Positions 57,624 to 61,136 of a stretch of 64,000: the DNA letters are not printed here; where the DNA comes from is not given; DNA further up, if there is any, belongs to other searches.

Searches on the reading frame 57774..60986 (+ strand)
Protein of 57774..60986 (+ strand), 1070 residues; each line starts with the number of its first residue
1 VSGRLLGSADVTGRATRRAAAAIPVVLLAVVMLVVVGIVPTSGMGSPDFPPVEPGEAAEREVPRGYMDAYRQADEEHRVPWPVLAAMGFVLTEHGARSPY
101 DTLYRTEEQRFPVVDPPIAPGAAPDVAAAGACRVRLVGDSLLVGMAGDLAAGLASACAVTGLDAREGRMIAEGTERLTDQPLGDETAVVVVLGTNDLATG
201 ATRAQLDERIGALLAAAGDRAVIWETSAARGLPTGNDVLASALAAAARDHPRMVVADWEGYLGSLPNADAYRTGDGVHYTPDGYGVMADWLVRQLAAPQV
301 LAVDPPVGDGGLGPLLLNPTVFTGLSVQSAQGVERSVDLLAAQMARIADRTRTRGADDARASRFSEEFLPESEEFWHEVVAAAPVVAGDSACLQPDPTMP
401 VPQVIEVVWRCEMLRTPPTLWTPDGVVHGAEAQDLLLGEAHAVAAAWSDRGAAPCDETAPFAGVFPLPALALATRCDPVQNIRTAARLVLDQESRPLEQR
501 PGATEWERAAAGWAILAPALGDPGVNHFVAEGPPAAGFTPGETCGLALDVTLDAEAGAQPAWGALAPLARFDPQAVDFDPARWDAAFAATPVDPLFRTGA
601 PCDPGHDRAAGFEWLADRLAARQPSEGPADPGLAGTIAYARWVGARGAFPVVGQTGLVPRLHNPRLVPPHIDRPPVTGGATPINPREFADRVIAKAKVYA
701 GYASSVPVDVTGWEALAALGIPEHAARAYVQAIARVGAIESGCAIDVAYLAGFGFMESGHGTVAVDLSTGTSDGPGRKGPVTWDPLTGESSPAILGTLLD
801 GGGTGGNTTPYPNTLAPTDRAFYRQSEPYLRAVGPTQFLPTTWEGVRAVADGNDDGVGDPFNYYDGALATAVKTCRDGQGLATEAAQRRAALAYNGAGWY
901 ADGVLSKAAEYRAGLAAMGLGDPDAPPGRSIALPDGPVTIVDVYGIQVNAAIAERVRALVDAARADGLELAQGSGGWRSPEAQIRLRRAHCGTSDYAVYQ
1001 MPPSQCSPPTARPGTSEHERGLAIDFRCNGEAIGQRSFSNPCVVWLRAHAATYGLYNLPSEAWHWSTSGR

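Call 25: search_protein_families(library=pfam, proteins=[window:57774-60986:+], max_evalue=0.01)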
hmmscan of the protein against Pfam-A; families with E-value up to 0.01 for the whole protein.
window:57774-60986:+ (1070 aa): 3 families
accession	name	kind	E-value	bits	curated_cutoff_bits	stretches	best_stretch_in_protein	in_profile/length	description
PF02557.22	VanY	-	5.4e-10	39.6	25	1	946-1056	2-107/132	D-alanyl-D-alanine carboxypeptidase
PF13472.12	Lipase_GDSL_2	-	1.1e-06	29.7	32.9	1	137-284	2-176/178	GDSL-like Lipase/Acylhydrolase family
PF00657.28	Lipase_GDSL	-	0.0077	16.8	23.6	0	188-291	80-208/208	GDSL-like Lipase/Acylhydrolase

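Call 94: search_solved_structures(query=window:57774-60986:+, max_evalue=0.01)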
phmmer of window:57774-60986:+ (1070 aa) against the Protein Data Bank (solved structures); distinct sequences matched with E-value up to 0.01: 7.
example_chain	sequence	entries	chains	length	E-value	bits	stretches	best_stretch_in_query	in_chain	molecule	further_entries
6a6a_A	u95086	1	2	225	5.7e-05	24.7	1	945-1055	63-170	D-alanyl-D-alanine carboxypeptidase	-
5zhf_A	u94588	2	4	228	5.8e-05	24.7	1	945-1055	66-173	D-alanyl-D-alanine carboxypeptidase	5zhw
5hnm_A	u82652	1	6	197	5.9e-05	24.7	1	945-1055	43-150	D-alanyl-D-alanine carboxypeptidase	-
4nt9_B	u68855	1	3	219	0.0027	19.2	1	951-1055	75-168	Putative uncharacterized protein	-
4d0y_A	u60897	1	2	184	0.0028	19.1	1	952-1055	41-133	DACB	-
4ox5_A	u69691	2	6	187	0.0029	19.1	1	951-1055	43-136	LdcB LD-carboxypeptidase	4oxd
4ox3_A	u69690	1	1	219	0.003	19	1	948-1055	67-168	Putative carboxypeptidase YodJ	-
